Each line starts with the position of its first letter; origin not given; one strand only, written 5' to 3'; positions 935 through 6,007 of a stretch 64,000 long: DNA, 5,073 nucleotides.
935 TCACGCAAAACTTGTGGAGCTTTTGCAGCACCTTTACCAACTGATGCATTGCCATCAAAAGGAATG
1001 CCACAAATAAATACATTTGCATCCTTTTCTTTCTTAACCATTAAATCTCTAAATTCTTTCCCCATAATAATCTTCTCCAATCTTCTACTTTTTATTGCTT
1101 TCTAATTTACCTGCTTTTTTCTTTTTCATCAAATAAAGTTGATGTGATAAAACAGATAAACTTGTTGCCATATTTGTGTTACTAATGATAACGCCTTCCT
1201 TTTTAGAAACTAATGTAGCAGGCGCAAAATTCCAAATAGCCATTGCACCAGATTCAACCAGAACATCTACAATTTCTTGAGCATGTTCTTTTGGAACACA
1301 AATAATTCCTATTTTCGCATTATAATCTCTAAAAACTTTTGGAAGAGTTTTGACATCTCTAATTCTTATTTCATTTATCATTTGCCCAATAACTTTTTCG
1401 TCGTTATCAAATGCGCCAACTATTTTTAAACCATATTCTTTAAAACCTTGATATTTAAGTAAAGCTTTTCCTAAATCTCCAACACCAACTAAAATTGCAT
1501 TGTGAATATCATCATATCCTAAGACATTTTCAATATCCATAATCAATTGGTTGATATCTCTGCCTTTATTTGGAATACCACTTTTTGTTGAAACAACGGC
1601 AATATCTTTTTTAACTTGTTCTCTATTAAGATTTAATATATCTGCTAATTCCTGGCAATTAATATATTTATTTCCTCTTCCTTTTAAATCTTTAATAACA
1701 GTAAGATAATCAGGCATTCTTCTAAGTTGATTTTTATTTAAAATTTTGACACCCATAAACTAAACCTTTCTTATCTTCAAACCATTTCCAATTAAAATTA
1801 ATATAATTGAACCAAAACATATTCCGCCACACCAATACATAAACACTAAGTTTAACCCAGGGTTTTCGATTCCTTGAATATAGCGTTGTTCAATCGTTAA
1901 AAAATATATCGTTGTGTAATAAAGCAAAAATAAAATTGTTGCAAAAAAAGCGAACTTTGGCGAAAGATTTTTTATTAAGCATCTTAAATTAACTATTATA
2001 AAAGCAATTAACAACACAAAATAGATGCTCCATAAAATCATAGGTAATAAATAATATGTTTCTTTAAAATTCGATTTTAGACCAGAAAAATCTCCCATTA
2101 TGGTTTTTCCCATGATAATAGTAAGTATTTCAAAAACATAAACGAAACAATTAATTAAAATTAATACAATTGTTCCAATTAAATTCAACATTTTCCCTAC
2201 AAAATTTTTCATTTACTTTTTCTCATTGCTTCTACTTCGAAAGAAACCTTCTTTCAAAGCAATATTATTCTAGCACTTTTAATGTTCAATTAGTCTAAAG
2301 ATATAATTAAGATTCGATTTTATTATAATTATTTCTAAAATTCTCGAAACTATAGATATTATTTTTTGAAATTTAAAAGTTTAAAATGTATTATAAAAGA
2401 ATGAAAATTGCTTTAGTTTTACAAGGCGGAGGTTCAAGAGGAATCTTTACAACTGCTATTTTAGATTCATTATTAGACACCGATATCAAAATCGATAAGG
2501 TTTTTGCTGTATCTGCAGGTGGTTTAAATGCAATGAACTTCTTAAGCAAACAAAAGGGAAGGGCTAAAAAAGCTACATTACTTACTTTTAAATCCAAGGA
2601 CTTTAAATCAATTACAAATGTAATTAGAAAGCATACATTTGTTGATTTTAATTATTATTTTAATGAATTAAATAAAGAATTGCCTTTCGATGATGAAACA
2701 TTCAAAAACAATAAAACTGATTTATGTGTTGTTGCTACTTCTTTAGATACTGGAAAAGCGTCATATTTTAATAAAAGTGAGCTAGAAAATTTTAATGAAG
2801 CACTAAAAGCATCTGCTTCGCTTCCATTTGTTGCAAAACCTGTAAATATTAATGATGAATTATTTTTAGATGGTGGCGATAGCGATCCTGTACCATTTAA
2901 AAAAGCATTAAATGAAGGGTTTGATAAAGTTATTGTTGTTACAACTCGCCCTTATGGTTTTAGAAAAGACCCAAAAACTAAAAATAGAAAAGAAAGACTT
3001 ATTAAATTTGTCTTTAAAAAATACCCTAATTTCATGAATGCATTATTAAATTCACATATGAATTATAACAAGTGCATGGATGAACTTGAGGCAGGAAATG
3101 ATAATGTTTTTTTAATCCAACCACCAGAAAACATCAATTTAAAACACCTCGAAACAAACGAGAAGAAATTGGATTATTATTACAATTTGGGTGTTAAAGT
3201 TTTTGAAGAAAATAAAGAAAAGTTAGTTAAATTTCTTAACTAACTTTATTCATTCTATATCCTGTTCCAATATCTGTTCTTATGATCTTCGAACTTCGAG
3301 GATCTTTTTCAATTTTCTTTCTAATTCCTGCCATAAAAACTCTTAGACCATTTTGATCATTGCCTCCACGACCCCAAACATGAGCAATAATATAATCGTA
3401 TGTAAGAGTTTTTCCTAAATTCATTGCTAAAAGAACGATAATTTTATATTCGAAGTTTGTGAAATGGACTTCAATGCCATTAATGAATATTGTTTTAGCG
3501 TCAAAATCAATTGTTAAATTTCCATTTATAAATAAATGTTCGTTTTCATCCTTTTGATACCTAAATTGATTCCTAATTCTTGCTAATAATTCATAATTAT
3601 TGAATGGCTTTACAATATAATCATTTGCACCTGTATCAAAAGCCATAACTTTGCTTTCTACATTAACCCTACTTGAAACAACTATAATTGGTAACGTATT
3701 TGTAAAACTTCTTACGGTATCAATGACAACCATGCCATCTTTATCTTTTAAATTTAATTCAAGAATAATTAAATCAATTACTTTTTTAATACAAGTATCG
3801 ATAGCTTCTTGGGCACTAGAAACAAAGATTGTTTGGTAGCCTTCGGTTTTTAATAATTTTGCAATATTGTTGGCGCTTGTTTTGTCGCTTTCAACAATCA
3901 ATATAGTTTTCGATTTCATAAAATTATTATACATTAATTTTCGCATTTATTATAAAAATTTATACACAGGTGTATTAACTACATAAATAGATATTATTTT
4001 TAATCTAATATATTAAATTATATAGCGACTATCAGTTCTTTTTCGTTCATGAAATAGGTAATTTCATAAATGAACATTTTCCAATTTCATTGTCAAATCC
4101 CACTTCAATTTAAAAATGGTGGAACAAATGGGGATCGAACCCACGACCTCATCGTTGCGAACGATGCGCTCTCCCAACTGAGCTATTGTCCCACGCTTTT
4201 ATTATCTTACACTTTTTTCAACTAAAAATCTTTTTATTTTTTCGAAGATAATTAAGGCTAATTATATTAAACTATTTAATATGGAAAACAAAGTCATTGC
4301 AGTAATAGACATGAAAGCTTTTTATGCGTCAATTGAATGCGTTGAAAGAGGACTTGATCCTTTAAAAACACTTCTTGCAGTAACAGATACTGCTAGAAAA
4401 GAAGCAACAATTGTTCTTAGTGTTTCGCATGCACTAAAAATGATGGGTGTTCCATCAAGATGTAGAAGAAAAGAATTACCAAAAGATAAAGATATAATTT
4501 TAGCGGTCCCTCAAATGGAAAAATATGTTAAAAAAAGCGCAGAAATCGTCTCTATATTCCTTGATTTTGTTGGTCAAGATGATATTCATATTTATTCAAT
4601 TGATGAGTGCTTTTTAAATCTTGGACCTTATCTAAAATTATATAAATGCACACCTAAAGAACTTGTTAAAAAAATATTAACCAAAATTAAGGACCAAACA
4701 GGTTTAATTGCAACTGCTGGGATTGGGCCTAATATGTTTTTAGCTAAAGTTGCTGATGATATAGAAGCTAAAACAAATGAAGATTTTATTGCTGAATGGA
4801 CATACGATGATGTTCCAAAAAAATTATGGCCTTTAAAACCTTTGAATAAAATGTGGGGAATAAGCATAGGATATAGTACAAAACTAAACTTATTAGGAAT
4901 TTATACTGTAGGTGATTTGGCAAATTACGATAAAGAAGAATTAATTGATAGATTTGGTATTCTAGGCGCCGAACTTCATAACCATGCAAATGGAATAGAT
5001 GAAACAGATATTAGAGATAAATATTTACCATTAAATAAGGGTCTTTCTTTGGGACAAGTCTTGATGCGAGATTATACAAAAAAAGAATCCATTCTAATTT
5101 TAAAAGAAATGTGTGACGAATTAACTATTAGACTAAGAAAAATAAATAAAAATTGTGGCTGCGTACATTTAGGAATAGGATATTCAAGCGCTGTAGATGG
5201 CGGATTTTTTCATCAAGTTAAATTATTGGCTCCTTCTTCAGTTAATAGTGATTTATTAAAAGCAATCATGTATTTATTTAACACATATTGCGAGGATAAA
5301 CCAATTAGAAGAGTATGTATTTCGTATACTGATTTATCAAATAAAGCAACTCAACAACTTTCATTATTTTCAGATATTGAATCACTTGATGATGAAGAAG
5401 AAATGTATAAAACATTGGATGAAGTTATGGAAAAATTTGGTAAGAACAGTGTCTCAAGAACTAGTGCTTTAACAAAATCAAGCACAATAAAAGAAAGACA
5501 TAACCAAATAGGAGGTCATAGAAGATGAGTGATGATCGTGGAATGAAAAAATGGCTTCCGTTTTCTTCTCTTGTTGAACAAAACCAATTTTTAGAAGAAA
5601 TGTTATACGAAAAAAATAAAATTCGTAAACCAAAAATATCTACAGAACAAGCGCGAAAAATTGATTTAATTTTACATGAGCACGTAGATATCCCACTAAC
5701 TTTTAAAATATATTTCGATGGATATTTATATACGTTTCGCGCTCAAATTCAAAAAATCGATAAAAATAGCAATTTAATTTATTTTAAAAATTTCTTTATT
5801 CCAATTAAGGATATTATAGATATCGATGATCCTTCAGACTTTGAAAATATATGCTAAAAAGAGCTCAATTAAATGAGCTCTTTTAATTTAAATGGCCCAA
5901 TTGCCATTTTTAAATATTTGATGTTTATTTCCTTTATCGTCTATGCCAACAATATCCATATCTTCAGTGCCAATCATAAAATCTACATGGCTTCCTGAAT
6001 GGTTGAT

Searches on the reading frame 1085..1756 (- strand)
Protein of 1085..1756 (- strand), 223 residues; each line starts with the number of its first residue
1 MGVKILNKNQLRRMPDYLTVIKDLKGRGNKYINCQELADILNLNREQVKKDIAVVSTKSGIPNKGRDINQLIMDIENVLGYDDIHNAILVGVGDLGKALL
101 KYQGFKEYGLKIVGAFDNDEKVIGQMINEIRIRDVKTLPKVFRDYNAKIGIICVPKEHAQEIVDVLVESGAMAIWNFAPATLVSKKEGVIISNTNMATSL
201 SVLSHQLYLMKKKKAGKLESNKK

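Call 75: find_encoding_contigs(protein=window:1085-1756:-, flank=10000, max_places=2)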
Protein window:1085-1756:- (223 aa): 2 contigs read that carry it; 2 places shown.
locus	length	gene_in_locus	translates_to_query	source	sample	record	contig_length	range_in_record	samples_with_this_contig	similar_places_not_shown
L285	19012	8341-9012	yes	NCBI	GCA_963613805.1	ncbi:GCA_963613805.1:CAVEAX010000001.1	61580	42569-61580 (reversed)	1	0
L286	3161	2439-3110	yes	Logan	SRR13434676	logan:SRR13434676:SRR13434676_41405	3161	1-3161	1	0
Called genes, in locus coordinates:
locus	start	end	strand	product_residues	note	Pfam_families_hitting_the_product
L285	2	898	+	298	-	?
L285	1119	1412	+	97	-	PF03840:SecG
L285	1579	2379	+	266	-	PF00763:THF_DHG_CYH, PF02882:THF_DHG_CYH_C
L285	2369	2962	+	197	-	-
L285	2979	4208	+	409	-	PF02073:Peptidase_M29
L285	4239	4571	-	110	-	PF08863:YolD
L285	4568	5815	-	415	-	PF00817:IMS, PF11799:IMS_C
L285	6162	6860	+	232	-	PF00072:Response_reg, PF00486:Trans_reg_C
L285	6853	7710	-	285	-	PF01734:Patatin, PF19890:DUF6363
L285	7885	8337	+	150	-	-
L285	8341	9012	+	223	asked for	PF06971:Put_DNA-bind_N, PF02629:CoA_binding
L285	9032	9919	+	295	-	PF00491:Arginase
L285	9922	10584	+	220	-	PF03167:UDG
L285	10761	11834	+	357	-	PF09515:Thia_YuaJ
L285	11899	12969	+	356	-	-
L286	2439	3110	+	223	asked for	PF06971:Put_DNA-bind_N, PF02629:CoA_binding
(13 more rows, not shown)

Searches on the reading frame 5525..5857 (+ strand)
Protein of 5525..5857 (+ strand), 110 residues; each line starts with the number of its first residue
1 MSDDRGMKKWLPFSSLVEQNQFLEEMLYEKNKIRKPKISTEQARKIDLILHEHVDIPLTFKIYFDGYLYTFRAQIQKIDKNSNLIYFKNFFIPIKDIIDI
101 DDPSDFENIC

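Call 10: search_protein_families(library=pfam, proteins=[window:5525-5857:+])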
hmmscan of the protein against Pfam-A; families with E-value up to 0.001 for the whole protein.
window:5525-5857:+ (110 aa): 1 family
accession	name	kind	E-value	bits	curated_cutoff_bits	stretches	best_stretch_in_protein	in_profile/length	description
PF08863.15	YolD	-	4.2e-09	36.8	27.5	1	16-100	2-93/94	YolD-like protein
